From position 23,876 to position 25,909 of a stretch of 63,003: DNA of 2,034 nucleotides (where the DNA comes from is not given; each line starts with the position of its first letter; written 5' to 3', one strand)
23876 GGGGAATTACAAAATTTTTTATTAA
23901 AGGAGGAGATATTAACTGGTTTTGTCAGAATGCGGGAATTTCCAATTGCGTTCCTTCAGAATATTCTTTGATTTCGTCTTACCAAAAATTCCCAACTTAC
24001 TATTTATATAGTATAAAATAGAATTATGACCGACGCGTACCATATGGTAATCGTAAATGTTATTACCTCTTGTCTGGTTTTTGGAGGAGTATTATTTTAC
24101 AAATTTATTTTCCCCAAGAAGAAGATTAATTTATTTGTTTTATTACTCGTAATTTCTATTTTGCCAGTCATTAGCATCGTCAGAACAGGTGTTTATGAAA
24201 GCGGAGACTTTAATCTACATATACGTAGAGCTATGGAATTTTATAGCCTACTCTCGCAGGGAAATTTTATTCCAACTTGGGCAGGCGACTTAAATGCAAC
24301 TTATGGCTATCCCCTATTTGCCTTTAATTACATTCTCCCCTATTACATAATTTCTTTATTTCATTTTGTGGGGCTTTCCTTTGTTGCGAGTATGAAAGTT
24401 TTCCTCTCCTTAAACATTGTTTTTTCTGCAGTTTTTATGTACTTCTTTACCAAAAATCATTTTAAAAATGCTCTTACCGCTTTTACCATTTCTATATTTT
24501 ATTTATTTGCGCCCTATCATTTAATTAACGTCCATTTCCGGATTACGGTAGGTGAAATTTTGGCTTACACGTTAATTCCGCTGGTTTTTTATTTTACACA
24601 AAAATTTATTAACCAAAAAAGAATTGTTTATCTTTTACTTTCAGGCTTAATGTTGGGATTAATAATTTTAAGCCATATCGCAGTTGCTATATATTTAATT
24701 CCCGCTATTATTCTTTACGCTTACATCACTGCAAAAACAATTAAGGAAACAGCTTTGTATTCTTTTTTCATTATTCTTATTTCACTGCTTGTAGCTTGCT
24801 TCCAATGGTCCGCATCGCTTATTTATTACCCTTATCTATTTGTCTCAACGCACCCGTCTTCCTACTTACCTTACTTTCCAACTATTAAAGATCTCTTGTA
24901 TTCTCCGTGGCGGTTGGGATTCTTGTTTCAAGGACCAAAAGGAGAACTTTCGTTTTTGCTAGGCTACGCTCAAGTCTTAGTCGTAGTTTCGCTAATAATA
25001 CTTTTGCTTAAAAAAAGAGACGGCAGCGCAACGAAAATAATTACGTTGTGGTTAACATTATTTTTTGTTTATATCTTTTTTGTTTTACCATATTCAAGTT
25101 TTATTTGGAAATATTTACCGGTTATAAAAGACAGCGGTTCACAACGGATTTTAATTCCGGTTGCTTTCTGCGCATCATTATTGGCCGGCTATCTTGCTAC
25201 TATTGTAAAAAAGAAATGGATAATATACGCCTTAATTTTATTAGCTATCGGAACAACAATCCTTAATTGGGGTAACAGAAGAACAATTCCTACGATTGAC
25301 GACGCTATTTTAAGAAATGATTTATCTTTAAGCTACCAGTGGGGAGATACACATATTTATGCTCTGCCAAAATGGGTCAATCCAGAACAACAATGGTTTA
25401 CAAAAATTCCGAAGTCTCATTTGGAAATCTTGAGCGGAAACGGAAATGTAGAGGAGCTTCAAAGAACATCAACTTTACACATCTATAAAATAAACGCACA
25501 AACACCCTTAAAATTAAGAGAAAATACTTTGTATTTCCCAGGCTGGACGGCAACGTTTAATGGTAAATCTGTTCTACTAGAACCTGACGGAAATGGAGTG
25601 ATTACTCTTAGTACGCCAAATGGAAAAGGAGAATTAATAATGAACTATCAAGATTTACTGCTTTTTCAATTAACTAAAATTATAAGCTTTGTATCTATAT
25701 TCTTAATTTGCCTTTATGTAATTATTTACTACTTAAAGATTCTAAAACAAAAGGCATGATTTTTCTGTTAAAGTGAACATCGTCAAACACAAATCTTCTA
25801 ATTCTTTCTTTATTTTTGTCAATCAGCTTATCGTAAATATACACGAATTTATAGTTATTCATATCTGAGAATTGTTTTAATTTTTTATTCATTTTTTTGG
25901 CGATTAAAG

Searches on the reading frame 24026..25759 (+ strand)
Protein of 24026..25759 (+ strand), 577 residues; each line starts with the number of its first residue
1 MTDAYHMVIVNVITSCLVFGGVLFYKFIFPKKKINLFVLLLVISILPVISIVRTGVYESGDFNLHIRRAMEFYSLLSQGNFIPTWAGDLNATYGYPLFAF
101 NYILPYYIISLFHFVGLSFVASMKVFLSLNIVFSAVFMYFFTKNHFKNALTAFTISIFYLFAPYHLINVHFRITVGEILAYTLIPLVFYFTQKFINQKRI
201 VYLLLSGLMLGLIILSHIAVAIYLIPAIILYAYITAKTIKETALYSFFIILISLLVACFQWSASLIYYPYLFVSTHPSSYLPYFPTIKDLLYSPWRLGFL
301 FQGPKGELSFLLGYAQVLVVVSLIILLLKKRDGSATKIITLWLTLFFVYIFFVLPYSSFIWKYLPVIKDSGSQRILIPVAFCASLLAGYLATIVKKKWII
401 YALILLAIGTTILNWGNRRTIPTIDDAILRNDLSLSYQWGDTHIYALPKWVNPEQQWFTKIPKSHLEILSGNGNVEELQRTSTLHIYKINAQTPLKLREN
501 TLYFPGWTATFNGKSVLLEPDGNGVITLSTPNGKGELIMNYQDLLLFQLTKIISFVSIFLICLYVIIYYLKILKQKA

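Call 50: search_protein_families(library=pfam, proteins=[window:24026-25759:+], max_evalue=0.001)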
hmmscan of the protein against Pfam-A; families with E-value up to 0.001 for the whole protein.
window:24026-25759:+ (577 aa): 2 families
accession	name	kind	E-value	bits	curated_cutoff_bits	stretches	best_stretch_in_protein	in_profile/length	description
PF10131.15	PTPS_related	-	7.9e-11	41.6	26.4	1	103-408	4-297/621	6-pyruvoyl-tetrahydropterin synthase related domain; membrane protein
PF13231.12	PMT_2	-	7.8e-05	23.4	26.1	1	104-257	5-155/160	Dolichyl-phosphate-mannose-protein mannosyltransferase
